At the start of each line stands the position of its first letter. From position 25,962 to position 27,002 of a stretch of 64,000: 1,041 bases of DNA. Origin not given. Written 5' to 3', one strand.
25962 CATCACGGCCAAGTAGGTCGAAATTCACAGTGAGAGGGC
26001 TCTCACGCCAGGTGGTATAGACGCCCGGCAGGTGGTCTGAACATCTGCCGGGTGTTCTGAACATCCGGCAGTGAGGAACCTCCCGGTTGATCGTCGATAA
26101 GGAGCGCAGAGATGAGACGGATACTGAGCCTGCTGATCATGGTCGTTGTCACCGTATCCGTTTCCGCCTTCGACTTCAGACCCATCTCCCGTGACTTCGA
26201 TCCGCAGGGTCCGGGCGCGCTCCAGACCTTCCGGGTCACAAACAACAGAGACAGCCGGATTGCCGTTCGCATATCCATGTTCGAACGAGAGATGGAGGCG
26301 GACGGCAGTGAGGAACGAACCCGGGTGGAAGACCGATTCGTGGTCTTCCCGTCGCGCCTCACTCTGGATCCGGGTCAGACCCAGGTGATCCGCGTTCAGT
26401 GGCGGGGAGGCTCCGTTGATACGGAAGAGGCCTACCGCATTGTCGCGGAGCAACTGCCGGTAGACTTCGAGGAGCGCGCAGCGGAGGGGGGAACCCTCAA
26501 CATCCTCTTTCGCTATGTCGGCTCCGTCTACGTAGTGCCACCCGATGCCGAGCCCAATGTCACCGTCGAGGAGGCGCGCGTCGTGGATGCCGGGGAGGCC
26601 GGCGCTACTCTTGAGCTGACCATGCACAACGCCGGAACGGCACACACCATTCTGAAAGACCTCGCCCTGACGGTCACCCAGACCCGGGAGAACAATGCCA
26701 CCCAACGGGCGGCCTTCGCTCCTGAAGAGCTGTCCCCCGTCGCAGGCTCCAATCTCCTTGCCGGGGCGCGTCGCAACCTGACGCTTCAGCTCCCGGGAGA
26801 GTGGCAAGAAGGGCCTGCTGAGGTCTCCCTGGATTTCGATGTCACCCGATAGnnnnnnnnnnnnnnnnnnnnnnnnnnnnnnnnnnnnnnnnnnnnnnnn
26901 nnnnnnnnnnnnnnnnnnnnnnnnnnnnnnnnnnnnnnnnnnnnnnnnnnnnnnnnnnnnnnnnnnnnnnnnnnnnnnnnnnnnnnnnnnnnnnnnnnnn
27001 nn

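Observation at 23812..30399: Sigma-54/NtrC-controlled Csu/SCPU-type chaperone-usher pilus operon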

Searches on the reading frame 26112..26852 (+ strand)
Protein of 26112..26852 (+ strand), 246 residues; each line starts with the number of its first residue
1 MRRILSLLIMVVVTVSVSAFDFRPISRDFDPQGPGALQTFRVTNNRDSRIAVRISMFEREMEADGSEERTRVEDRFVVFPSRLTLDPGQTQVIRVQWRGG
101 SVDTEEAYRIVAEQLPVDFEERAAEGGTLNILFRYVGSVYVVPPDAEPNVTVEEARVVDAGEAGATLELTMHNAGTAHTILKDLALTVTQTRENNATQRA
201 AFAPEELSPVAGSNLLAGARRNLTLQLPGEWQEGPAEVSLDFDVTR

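Call 4: search_protein_families(library=pfam, proteins=[window:26112-26852:+], max_evalue=1)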
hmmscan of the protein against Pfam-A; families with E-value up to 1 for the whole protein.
window:26112-26852:+ (246 aa): 3 families
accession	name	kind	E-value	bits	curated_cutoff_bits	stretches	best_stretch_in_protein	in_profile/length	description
PF00345.26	PapD_N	-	1.6e-08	35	23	1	38-143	18-122/126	Pili and flagellar-assembly chaperone, PapD N-terminal domain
PF22067.2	Cep192_D3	-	0.018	15.6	27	1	72-100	42-70/99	Cep192 domain 3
PF16116.10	DUF4832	-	0.02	15.1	29.2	1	163-241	122-196/216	Domain of unknown function (DUF4832)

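Call 6: search_protein_families(library=ncbifam, proteins=[window:26112-26852:+], max_evalue=0.1)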
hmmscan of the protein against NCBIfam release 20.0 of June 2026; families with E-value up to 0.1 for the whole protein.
window:26112-26852:+ (246 aa): 1 family
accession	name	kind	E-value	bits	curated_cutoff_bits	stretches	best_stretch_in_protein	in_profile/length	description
NF011836.1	PRK15308.1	equivalog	0.00059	19.5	500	1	71-167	80-178/236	fimbrial chaperone TcfA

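Call 56: search_solved_structures(query=A4, max_evalue=1)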
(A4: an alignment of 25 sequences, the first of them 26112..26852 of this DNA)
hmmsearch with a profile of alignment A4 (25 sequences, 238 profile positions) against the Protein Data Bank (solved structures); distinct sequences matched with E-value up to 1: 6.
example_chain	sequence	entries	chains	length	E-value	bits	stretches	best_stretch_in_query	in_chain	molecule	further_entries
5d6h_A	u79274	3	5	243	4.1e-06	29.3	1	31-171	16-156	CsuC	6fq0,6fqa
6fjy_A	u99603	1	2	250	4.5e-06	29.2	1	31-171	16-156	CsuC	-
5dfk_A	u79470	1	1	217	4.2e-05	26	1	31-165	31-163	Probable fimbrial chaperone EcpB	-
4ncd_A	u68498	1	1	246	0.013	17.8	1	7-134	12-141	Gram-negative pili assembly chaperone, N-terminal domain protein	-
6k73_A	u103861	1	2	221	0.018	17.4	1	16-152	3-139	Colonization factor antigen I chaperone CfaA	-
4y2o_A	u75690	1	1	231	0.03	16.7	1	15-128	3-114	CfA/I fimbrial subunit A (Colonization factor antigen subunit A putative chaperone)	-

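Call 57: find_homologous_proteins(query=A4, max_evalue=0.00001)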
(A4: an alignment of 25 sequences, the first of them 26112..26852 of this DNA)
Query A4 (25 sequences) (246 aa, profile of the alignment): 67 proteins with E <= 0.00001 among 8000 candidates.
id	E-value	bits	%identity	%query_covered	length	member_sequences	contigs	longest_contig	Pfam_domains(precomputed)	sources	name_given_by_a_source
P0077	4.1e-90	319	43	96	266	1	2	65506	PF00345.27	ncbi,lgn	-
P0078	2.7e-89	316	100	100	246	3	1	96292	PF00345.27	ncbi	-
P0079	4.1e-88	313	58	100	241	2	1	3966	PF00345.27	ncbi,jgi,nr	ncbi:MAG: fimbria/pilus periplasmic chaperone [Spirochaetes bacterium]|jgi:fimbrial chaperone protei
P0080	1.8e-87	310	59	100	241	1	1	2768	PF00345.27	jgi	jgi:fimbrial chaperone protein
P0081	2.1e-83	297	48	92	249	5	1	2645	PF00345.27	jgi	jgi:fimbrial chaperone protein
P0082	2.8e-82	293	45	93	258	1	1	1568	PF00345.27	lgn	-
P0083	3.4e-82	293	37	98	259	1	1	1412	PF00345.27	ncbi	-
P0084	4.1e-78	280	46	74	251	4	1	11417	PF00345.27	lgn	-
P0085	8.2e-75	269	31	90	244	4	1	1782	PF00345.27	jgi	-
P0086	4.7e-70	253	31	85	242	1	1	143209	PF00345.27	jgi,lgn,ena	-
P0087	1.2e-69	252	33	93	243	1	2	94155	PF00345.27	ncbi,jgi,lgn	jgi:fimbrial chaperone protein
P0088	1.2e-68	249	30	93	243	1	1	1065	-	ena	-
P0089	1.2e-68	249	32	86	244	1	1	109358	-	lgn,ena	-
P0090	3.7e-68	247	32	88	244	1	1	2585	-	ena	-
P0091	7.7e-68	246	34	98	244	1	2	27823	PF00345.27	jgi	jgi:fimbrial chaperone protein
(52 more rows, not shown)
